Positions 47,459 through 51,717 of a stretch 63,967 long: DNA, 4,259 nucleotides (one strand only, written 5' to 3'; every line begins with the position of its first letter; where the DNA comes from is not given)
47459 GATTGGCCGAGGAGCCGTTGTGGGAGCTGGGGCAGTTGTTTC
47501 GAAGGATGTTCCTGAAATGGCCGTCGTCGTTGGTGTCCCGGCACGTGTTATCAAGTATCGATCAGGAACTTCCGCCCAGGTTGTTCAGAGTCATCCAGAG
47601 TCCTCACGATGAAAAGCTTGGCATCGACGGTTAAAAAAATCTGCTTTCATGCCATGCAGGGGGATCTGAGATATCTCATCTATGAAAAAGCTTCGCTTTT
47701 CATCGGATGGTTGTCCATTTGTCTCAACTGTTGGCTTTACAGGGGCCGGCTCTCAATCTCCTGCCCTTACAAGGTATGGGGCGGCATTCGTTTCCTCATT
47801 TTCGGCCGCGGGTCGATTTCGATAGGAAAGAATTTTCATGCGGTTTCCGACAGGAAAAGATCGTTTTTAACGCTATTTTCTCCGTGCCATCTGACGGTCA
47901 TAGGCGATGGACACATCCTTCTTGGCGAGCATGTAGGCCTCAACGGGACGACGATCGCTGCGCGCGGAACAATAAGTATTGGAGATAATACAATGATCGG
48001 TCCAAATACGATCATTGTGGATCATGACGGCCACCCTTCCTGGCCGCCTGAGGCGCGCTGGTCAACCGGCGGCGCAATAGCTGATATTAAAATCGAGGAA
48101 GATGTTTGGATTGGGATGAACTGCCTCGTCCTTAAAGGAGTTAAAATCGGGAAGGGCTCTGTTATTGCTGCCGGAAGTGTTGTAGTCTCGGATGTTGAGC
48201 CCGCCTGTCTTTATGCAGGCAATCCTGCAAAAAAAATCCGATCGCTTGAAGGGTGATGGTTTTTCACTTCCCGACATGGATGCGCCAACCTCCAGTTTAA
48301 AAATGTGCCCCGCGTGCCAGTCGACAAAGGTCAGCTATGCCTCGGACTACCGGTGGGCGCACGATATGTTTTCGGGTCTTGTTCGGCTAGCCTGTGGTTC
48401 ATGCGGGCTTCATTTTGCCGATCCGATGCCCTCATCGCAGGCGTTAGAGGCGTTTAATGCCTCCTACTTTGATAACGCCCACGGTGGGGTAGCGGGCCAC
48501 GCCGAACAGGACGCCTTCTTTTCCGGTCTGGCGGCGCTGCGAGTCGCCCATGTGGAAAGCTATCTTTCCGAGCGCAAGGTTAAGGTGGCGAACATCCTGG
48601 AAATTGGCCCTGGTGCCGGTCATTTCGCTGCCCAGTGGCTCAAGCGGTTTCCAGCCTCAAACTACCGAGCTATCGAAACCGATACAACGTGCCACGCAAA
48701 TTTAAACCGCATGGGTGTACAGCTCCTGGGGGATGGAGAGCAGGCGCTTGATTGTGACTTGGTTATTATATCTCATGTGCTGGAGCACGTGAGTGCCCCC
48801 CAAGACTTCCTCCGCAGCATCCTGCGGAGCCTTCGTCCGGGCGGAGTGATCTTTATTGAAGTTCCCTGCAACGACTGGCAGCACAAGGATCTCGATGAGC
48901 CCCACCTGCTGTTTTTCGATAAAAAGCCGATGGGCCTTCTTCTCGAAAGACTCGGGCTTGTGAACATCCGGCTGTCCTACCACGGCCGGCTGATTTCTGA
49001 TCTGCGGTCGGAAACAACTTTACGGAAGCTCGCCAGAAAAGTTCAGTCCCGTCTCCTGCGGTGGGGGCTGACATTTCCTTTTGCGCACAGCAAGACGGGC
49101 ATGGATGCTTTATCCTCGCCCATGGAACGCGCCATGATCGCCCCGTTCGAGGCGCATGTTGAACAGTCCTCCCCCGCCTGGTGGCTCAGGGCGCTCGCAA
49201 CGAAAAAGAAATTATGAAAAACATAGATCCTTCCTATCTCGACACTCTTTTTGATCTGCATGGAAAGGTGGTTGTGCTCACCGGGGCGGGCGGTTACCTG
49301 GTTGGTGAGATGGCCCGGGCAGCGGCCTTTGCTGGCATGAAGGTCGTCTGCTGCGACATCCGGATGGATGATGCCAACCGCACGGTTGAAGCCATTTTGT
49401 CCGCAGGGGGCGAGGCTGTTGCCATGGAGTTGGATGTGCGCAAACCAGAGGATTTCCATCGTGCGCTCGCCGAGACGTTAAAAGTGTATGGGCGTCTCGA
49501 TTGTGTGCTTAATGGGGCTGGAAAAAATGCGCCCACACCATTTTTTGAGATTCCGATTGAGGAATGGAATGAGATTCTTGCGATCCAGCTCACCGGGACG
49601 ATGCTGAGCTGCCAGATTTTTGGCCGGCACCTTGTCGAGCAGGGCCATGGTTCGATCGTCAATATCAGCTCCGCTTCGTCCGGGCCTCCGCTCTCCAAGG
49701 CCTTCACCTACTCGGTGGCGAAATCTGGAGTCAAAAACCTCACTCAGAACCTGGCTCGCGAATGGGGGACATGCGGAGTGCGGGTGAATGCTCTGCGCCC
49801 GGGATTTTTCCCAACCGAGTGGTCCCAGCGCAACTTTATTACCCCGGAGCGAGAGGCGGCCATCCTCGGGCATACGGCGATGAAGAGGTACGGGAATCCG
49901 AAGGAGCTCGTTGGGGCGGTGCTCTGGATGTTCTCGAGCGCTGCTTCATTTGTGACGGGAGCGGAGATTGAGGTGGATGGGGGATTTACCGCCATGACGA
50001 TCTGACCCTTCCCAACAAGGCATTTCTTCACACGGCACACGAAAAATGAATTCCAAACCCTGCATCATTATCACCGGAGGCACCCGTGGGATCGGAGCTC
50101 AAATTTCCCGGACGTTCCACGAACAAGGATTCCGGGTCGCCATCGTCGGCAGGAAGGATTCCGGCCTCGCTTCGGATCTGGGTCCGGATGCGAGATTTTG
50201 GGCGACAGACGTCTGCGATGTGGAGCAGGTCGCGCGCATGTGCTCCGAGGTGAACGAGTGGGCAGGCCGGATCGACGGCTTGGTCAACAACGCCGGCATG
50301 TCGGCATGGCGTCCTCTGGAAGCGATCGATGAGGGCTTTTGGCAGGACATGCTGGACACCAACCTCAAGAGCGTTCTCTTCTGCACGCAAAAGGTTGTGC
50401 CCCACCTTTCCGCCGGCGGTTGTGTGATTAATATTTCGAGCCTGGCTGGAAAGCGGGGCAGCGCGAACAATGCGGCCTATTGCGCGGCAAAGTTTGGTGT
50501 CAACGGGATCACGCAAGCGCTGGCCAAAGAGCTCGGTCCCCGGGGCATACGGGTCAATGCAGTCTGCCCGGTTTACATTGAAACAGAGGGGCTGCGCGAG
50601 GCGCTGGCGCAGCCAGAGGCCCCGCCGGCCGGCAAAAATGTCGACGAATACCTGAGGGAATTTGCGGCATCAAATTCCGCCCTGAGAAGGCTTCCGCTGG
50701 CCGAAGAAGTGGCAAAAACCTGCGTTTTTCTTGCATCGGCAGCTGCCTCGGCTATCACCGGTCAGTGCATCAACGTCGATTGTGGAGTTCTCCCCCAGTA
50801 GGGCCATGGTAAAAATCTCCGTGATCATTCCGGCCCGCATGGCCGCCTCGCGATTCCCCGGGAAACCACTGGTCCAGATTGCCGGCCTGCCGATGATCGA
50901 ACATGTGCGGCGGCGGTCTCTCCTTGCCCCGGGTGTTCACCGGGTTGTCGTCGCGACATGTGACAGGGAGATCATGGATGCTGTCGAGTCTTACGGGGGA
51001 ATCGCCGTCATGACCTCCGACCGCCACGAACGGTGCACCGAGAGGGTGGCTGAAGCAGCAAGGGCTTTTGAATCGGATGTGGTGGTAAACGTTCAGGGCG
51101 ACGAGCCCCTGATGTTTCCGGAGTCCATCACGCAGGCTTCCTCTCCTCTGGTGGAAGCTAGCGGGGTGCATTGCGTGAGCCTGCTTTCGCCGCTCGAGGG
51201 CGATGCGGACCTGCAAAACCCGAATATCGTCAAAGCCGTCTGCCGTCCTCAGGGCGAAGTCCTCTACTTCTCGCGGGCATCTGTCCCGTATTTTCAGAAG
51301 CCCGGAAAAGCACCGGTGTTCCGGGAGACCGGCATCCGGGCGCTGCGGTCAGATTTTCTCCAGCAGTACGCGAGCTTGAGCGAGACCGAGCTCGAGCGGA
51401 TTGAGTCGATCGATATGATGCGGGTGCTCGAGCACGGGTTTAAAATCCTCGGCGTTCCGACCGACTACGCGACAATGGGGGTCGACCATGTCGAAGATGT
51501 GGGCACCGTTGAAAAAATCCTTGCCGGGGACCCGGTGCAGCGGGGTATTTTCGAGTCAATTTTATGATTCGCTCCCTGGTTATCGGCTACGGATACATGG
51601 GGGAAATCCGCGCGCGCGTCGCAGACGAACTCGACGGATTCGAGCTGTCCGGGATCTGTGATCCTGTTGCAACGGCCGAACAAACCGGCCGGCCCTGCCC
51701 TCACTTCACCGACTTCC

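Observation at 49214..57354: Ten-gene sugar module that mimics the Kdo pathway with non-orthologous parts (pyruvate aldolase instead of KdsA/NeuB)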

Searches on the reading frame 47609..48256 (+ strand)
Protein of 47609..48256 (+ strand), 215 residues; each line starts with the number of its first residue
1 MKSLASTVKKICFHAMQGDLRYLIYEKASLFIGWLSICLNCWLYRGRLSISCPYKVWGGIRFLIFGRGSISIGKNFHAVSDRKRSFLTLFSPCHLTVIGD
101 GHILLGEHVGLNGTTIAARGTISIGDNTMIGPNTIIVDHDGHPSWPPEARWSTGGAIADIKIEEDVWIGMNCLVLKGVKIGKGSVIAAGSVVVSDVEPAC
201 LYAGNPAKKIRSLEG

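Call 7: search_protein_families(library=pfam, proteins=[window:47609-48256:+], max_evalue=0.001)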
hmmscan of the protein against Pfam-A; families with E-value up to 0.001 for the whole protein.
window:47609-48256:+ (215 aa): 2 families
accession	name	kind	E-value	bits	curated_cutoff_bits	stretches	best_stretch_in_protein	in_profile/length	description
PF00132.30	Hexapep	-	4.9e-13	48.6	27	1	159-192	1-34/36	Bacterial transferase hexapeptide (six repeats)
PF14602.12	Hexapep_2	-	3.7e-10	39.8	27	1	160-192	2-32/34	Hexapeptide repeat of succinyl-transferase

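Call 30: search_protein_families(library=ncbifam, proteins=[window:47609-48256:+], max_evalue=0.01)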
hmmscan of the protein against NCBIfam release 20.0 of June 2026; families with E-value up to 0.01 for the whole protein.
window:47609-48256:+ (215 aa): 47 families (the best 25 are shown)
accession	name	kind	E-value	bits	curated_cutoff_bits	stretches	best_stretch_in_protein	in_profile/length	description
NF007240.0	PRK09677.1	equivalog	1.3e-16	60.7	243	1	92-213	55-184/192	putative lipopolysaccharide biosynthesis O-acetyl transferase WbbJ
NF058585.1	HptprglPActTf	PfamEq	2.9e-16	59.5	300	1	121-212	77-159/172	heptaprenylglyceryl phosphate O-acetyltransferase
TIGR03532.1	DapD_Ac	equivalog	3e-16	59.7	231.75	1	159-213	160-214/231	2,3,4,5-tetrahydropyridine-2,6-dicarboxylate N-acetyltransferase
NF007076.0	PRK09527.1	equivalog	2.2e-15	56.6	347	1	114-213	88-185/203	galactoside O-acetyltransferase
TIGR03570.1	NeuD_NnaD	subfamily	3.3e-15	56.2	160.8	1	159-208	153-202/202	NeuD/PglB/VioB family sugar acetyltransferase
NF000311.1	Vat_ABCDEFH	equivalog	1.3e-14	54.2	300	1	158-211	109-162/201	Vat family streptogramin A O-acetyltransferase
NF007797.0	PRK10502.1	subfamily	2e-14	53.7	192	1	31-211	14-177/183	WcaF family extracellular polysaccharide biosynthesis acetyltransferase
NF033468.1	stregram_VatI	exception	2.9e-14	53.3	415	1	159-211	112-164/208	streptogramin A O-acetyltransferase Vat(I)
NF007499.0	PRK10092.1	equivalog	5.3e-14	52.4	314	1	120-213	92-183/183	maltose O-acetyltransferase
TIGR03308.1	phn_thr-fam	hypoth_equivalog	1.2e-13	51.3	201.65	1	159-211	108-160/204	phosphonate metabolim protein, transferase hexapeptide repeat family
NF000490.1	chloram_CatB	equivalog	3.9e-13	49.2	350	1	159-211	110-162/210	type B chloramphenicol O-acetyltransferase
NF000504.1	stregram_VatH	exception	5.3e-13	49.4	475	1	158-211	116-169/216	streptogramin A O-acetyltransferase Vat(H)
NF041874.1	EPS_EpsC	equivalog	3.7e-12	46.3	150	1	161-211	115-165/168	serine O-acetyltransferase EpsC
NF000020.1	stregram_VatE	exception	5.4e-12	45.8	450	1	159-210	115-166/214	streptogramin A O-acetyltransferase Vat(E)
NF000111.1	stregram_VatD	exception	6.7e-12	45.6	400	1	159-211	113-165/209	streptogramin A O-acetyltransferase Vat(D)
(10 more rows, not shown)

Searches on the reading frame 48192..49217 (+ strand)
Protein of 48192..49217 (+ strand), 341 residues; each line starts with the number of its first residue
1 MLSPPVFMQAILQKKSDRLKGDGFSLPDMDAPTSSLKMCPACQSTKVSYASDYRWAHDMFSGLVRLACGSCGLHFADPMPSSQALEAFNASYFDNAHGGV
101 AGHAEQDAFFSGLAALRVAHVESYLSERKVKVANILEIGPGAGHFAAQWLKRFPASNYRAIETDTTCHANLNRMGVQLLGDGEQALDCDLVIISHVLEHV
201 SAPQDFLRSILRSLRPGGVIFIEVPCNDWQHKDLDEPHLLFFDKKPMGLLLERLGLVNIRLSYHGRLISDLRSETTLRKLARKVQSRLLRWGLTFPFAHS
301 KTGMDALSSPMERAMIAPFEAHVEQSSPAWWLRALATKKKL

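Call 7: search_protein_families(library=pfam, proteins=[window:48192-49217:+], max_evalue=0.001)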
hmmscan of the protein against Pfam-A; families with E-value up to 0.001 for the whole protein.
window:48192-49217:+ (341 aa): 5 families
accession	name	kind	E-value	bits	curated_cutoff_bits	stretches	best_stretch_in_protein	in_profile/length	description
PF13489.12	Methyltransf_23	-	1.5e-15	57.8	27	1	122-259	13-162/164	Methyltransferase domain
PF08241.18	Methyltransf_11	-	2.2e-10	41.4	21.2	1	136-222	1-95/95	Methyltransferase domain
PF08242.18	Methyltransf_12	-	4.7e-09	37.3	30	1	136-220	1-98/98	Methyltransferase domain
PF13649.12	Methyltransf_25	-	1.7e-05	25.9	27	1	135-218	1-97/97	Methyltransferase domain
PF13847.12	Methyltransf_31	-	2.5e-05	24.4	27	1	186-227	66-115/145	Methyltransferase domain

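Call 30: search_protein_families(library=ncbifam, proteins=[window:48192-49217:+], max_evalue=0.01)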
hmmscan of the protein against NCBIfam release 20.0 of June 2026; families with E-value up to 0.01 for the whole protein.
window:48192-49217:+ (341 aa): 8 families
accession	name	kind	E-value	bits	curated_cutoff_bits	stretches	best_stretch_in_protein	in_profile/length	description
TIGR02072.1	BioC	equivalog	3.6e-07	30.2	184.95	1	124-222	26-132/244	malonyl-ACP O-methyltransferase BioC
TIGR04345.1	ovoA_Cterm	equivalog_domain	2.8e-06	27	170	1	187-232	134-178/242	putative 4-mercaptohistidine N1-methyltransferase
TIGR01983.1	UbiG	equivalog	4e-06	26.3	102.95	1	180-223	107-152/228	bifunctional 2-polyprenyl-6-hydroxyphenol methylase/3-demethylubiquinol 3-O-methyltransferase UbiG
NF010703.0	PRK14103.1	equivalog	0.00036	20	320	1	133-227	31-129/256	trans-aconitate 2-methyltransferase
NF043040.1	corrin_prot_MT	hypoth_equivalog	0.00069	19.1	180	0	117-222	26-147/216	corrinoid protein-associated methyltransferase CpaM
NF008264.0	PRK11036.1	equivalog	0.0037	16.7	366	1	185-221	110-146/261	tRNA uridine 5-oxyacetic acid(34) methyltransferase CmoM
TIGR00755.1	ksgA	equivalog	0.0046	16.3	171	1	133-173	31-69/256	16S rRNA (adenine(1518)-N(6)/adenine(1519)-N(6))-dimethyltransferase RsmA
NF000499.2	Erm23S_rRNA_broad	equivalog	0.0062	16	212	1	131-173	22-63/244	23S ribosomal RNA methyltransferase Erm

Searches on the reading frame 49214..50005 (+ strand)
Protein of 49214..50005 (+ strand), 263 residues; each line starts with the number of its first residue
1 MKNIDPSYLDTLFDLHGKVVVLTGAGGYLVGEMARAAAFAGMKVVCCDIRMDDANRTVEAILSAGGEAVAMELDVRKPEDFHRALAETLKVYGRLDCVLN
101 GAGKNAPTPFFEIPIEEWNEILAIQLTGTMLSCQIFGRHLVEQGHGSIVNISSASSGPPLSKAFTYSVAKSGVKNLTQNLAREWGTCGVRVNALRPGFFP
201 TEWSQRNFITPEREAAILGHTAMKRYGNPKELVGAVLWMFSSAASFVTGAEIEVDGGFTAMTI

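Call 5: search_protein_families(library=pfam, proteins=[window:49214-50005:+], max_evalue=0.001)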
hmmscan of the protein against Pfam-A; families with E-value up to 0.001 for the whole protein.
window:49214-50005:+ (263 aa): 3 families
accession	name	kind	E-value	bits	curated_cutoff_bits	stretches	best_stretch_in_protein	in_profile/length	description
PF13561.12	adh_short_C2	-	3.4e-50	171.3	27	1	32-259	11-236/236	Enoyl-(Acyl carrier protein) reductase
PF00106.31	adh_short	-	2.4e-41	141.8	26.6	1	18-206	1-189/195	short chain dehydrogenase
PF08659.16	KR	-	9.1e-07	29.4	22.6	1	20-176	3-159/180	KR domain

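Call 6: search_protein_families(library=ncbifam, proteins=[window:49214-50005:+], max_evalue=0.001)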
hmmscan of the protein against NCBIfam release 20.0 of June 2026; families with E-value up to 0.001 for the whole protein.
window:49214-50005:+ (263 aa): 216 families (the best 25 are shown)
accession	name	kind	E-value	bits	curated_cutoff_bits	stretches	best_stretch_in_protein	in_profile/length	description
NF006132.0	PRK08277.1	subfamily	4.7e-68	229.6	281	1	10-262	3-278/280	D-mannonate oxidoreductase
NF006070.0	PRK08213.1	subfamily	1.7e-54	185.1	279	1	9-261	4-259/259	gluconate 5-dehydrogenase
NF005559.1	PRK07231.1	subfamily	4.7e-54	183.5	215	1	15-259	2-248/249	glucose 1-dehydrogenase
NF004774.0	PRK06114.1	equivalog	4.9e-52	176.8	360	1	10-260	9-261/262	SDR family oxidoreductase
NF004818.0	PRK06172.1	equivalog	1.7e-49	168.4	336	1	14-261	4-253/253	SDR family oxidoreductase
NF004198.0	PRK05653.1-3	equivalog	2.8e-49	167.8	296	1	15-258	5-246/248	3-oxoacyl-ACP reductase FabG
NF005309.0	PRK06841.1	subfamily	1.2e-48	165.9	286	1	7-260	5-254/255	GolD/DthD family dehydrogenase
NF004778.0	PRK06124.1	equivalog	1.7e-48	165.3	303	1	12-260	6-254/256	SDR family oxidoreductase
NF005853.0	PRK07774.1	equivalog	6.6e-48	163.3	303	1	13-259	2-247/250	SDR family oxidoreductase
NF052558.1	MBtsdlDhBudC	equivalog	1.6e-46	158.9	270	1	16-261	2-244/250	meso-2,3-butanediol dehydrogenase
NF006493.1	PRK08936.1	subfamily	1.6e-45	155.4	420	1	14-260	4-252/261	glucose-1-dehydrogenase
NF005446.0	PRK07035.1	equivalog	3.1e-45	154.4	373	1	11-259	5-254/255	SDR family oxidoreductase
TIGR01832.1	kduD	equivalog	4.6e-45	154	338.85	1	13-260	1-247/248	2-dehydro-3-deoxy-D-gluconate 5-dehydrogenase KduD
NF005681.0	PRK07478.1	subfamily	6.1e-45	153.6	267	1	14-260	3-251/254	SDR family oxidoreductase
NF009466.0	PRK12826.1-2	subfamily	1e-44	152.9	222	1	18-259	4-245/248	3-oxoacyl-ACP reductase FabG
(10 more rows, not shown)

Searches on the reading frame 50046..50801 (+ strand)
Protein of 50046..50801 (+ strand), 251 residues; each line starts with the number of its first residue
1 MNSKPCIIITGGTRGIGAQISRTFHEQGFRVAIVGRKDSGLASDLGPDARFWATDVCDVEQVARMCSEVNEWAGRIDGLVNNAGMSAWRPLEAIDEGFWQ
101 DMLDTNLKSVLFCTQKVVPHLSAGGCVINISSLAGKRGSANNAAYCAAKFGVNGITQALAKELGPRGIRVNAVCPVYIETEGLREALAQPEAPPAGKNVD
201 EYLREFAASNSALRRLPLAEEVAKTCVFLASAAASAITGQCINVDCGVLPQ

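Call 5: search_protein_families(library=pfam, proteins=[window:50046-50801:+], max_evalue=0.001)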
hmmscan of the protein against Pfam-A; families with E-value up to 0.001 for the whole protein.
window:50046-50801:+ (251 aa): 5 families
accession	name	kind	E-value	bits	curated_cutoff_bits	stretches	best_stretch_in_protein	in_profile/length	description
PF13561.12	adh_short_C2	-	1.4e-57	195.4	27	1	14-248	6-235/236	Enoyl-(Acyl carrier protein) reductase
PF00106.31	adh_short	-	1.2e-52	178.7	26.6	1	6-186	2-190/195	short chain dehydrogenase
PF08659.16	KR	-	2.5e-12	47.5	22.6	1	7-162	3-162/180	KR domain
PF23441.1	SDR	-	2.2e-06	27.7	27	1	74-249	89-256/258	SDR-like rossmann domain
PF01370.27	Epimerase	-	3.6e-05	23.8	20.9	1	7-106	1-95/240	NAD dependent epimerase/dehydratase family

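Call 6: search_protein_families(library=ncbifam, proteins=[window:50046-50801:+], max_evalue=0.001)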
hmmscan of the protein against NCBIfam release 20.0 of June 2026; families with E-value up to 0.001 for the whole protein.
window:50046-50801:+ (251 aa): 234 families (the best 25 are shown)
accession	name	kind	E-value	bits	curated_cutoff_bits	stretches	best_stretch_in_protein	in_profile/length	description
NF009466.0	PRK12826.1-2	subfamily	4.3e-57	193.4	222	1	7-247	6-243/248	3-oxoacyl-ACP reductase FabG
NF005559.1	PRK07231.1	subfamily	5.9e-55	186.5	215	1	6-248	6-247/249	glucose 1-dehydrogenase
TIGR01830.1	3oxo_ACP_reduc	equivalog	3.3e-50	171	297.75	1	8-248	2-238/239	3-oxoacyl-[acyl-carrier-protein] reductase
NF052558.1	MBtsdlDhBudC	equivalog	4.4e-50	170.6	270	1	6-248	5-241/250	meso-2,3-butanediol dehydrogenase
NF005893.0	PRK07856.1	equivalog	1.7e-49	168.4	255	1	6-247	11-240/255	SDR family oxidoreductase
NF009093.0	PRK12429.1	subfamily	2.2e-49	168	258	1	6-248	7-256/259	3-hydroxybutyrate dehydrogenase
NF005909.0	PRK07890.1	subfamily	2.8e-48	164.4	258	1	6-247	9-256/260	short chain dehydrogenase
TIGR01963.1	PHB_DH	subfamily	3.6e-48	164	307.05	1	6-248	3-252/255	3-hydroxybutyrate dehydrogenase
NF004791.0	PRK06138.1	equivalog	4.5e-47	160.5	312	1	6-249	7-250/252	SDR family oxidoreductase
NF005067.0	PRK06484.1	equivalog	2.4e-46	158.4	713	1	6-249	275-512/524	short chain dehydrogenase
NF004197.0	PRK05653.1-1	equivalog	2.7e-45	154.9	332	1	6-248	9-246/249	3-oxoacyl-ACP reductase FabG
NF004198.0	PRK05653.1-3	equivalog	5.5e-45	153.8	296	1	6-248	9-246/248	3-oxoacyl-ACP reductase FabG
TIGR02415.1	23BDH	subfamily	8.5e-45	153.1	304.35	1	8-248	4-251/254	acetoin reductase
TIGR03971.1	SDR_subfam_1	subfamily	1.7e-44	152.2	300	1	49-249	66-269/271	mycofactocin-coupled SDR family oxidoreductase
NF005309.0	PRK06841.1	subfamily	2e-44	152.1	286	1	6-247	17-251/255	GolD/DthD family dehydrogenase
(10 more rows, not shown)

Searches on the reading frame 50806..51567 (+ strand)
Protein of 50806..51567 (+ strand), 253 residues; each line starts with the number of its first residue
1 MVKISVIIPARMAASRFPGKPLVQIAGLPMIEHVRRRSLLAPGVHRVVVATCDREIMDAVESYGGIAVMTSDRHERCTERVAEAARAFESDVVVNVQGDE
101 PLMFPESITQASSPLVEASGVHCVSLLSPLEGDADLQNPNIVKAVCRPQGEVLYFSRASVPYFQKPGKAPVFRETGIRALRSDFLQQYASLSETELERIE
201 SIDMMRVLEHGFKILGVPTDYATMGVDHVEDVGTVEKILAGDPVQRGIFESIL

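Call 5: search_protein_families(library=pfam, proteins=[window:50806-51567:+], max_evalue=0.001)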
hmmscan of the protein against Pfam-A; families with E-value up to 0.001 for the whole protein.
window:50806-51567:+ (253 aa): 2 families
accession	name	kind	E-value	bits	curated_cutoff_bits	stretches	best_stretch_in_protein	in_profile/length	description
PF02348.25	CTP_transf_3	-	5.3e-44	151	22.6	1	6-214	2-217/217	Cytidylyltransferase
PF12804.13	NTP_transf_3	-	3.5e-07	31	27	1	19-110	15-106/160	MobA-like NTP transferase domain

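Call 6: search_protein_families(library=ncbifam, proteins=[window:50806-51567:+], max_evalue=0.001)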
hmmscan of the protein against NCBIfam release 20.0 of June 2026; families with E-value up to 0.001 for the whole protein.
window:50806-51567:+ (253 aa): 7 families
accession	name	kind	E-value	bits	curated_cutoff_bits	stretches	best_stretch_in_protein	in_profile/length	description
NF009905.0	PRK13368.1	subfamily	2.6e-82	275.8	255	1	3-241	2-240/243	3-deoxy-manno-octulosonate cytidylyltransferase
NF003952.0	PRK05450.1-5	subfamily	4.7e-76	255.2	193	1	3-240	2-246/250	3-deoxy-manno-octulosonate cytidylyltransferase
NF003950.0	PRK05450.1-3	subfamily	6.7e-61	205.8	234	1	3-240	2-243/248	3-deoxy-manno-octulosonate cytidylyltransferase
NF003948.0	PRK05450.1-1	equivalog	2.7e-53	180.7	281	1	3-240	5-244/248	3-deoxy-manno-octulosonate cytidylyltransferase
TIGR00466.1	kdsB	equivalog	3.6e-51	173.9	155.2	1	4-232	3-240/241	3-deoxy-manno-octulosonate cytidylyltransferase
TIGR03584.1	PseF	equivalog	4.3e-05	23.3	205.7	1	7-68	3-64/222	pseudaminic acid cytidylyltransferase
NF010933.0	PRK14353.1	equivalog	5.8e-05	21.9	505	1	11-122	18-131/453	bifunctional UDP-N-acetylglucosamine diphosphorylase/glucosamine-1-phosphate N-acetyltransferase GlmU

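Call 19: search_solved_structures(query=window:50806-51567:+, max_evalue=1e-10)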
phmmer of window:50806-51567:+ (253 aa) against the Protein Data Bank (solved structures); distinct sequences matched with E-value up to 1e-10: 13.
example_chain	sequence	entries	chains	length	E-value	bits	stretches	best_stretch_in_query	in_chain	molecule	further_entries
3oam_A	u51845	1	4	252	4.6e-47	163.9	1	4-240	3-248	3-deoxy-manno-octulosonate cytidylyltransferase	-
3jtj_A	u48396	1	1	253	1.3e-43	152.6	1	5-239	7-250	3-deoxy-manno-octulosonate cytidylyltransferase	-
1gq9_A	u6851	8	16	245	1.9e-43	152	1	4-228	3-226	3-DEOXY-MANNO-OCTULOSONATE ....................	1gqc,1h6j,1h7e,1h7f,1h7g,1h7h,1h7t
1vh3_A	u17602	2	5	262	2.3e-43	151.8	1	4-242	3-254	3-deoxy-manno-octulosonate cytidylyltransferase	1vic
3duv_A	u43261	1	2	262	2.5e-43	151.7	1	4-242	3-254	3-deoxy-manno-octulosonate cytidylyltransferase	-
3tqd_A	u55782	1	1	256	3.5e-41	144.7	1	3-235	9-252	3-deoxy-manno-octulosonate cytidylyltransferase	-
8ees_A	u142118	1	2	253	2.6e-40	141.8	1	6-235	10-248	3-deoxy-manno-octulosonate cytidylyltransferase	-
1vh1_A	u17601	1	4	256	9.3e-40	140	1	5-239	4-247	3-deoxy-manno-octulosonate cytidylyltransferase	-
3k8d_A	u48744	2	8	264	1.9e-39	139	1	5-235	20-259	3-deoxy-manno-octulosonate cytidylyltransferase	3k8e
4fcu_A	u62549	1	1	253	1.8e-36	129.2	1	6-232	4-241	3-deoxy-manno-octulosonate cytidylyltransferase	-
3pol_A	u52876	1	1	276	2.3e-36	128.9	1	6-232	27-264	3-deoxy-manno-octulosonate cytidylyltransferase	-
4xwi_A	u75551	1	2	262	7.5e-36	127.2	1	4-241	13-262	3-deoxy-manno-octulosonate cytidylyltransferase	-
2y6p_A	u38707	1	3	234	1.2e-30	110.2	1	5-239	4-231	3-DEOXY-MANNO-OCTULOSONATE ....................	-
